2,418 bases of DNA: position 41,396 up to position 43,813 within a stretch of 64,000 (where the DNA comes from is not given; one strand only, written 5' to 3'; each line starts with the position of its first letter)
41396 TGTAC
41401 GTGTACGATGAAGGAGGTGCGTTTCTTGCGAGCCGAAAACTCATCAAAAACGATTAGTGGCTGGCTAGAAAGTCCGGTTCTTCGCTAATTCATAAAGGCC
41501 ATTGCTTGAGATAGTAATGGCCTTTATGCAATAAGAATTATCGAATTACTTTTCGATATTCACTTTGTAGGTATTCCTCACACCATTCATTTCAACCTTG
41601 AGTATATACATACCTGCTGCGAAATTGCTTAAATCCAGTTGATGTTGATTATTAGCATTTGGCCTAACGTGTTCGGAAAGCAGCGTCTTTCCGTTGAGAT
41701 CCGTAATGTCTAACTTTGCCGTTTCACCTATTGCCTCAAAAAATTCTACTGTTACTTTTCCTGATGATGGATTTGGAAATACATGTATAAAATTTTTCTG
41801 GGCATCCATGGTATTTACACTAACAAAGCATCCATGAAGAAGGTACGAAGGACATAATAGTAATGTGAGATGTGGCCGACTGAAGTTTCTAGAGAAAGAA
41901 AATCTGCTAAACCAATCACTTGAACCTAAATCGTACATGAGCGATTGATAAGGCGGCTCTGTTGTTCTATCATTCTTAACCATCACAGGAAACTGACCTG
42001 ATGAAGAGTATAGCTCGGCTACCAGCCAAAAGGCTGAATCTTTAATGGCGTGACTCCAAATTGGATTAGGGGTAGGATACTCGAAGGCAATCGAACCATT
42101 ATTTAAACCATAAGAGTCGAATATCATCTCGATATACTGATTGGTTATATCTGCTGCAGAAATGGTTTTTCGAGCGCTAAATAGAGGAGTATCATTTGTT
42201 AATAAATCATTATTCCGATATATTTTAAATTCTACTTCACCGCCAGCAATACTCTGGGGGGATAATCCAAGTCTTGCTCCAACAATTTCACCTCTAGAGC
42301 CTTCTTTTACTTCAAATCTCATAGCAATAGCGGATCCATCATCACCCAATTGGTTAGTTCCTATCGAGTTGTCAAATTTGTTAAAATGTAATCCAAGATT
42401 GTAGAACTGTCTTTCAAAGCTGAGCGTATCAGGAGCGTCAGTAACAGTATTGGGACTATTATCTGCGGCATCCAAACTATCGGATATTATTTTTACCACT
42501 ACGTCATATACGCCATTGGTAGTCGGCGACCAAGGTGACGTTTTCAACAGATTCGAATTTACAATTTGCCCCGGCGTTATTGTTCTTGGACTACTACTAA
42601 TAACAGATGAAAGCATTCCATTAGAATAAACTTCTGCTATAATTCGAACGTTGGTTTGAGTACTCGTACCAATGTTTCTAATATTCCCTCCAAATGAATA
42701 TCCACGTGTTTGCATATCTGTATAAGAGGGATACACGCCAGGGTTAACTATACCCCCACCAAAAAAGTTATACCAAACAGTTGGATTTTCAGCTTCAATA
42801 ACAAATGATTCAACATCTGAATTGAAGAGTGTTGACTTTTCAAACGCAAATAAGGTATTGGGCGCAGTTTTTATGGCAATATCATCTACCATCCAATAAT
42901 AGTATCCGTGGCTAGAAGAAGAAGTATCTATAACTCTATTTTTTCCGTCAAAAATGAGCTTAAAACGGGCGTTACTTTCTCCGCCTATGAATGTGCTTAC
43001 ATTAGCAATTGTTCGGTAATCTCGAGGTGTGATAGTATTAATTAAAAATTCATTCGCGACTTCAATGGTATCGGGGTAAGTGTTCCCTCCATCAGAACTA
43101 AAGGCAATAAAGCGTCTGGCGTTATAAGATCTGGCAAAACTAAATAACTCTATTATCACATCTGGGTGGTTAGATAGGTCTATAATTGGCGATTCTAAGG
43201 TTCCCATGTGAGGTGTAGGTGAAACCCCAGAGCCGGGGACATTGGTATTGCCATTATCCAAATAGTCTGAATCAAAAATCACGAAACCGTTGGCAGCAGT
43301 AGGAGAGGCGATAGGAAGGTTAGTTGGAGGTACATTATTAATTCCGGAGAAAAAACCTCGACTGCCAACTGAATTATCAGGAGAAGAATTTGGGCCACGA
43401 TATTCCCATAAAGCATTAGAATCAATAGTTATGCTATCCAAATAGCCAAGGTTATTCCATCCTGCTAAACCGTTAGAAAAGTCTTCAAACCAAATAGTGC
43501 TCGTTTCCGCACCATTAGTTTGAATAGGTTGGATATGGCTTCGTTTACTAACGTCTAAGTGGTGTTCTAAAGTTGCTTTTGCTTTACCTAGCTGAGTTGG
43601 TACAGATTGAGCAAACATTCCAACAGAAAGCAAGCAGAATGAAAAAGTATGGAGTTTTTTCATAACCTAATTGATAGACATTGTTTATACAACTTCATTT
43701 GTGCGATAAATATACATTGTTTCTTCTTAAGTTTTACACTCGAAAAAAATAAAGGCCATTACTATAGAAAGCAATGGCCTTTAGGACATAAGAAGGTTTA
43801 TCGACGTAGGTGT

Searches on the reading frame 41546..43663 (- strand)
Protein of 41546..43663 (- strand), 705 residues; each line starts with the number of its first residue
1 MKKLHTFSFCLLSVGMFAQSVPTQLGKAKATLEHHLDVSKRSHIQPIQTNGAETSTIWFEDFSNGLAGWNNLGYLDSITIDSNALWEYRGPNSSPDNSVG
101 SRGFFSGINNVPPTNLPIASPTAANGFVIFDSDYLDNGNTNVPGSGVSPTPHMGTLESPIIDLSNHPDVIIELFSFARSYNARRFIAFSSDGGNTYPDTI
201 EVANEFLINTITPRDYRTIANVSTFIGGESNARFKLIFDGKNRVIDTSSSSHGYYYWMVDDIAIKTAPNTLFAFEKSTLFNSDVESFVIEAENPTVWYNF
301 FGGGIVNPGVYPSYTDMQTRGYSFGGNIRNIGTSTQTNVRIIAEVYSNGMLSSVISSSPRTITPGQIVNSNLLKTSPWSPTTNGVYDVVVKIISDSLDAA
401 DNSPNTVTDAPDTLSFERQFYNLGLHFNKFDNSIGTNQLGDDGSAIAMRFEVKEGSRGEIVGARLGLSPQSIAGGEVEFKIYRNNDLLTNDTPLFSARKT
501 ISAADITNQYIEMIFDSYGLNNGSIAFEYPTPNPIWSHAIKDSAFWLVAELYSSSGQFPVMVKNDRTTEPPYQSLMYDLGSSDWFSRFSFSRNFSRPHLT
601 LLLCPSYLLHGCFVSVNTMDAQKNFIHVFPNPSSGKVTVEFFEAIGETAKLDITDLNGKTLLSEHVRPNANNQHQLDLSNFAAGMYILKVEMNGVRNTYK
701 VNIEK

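Call 60: find_encoding_contigs(protein=window:41546-43663:-, flank=10000, max_places=3)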
Protein window:41546-43663:- (705 aa): 2 contigs read that carry it; 1 place shown.
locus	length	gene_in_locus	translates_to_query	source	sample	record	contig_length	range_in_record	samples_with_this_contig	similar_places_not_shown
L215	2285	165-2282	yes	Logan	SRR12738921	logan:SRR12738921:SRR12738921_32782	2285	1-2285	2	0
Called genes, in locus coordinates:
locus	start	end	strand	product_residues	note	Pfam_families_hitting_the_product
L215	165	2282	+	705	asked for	PF18962:Por_Secre_tail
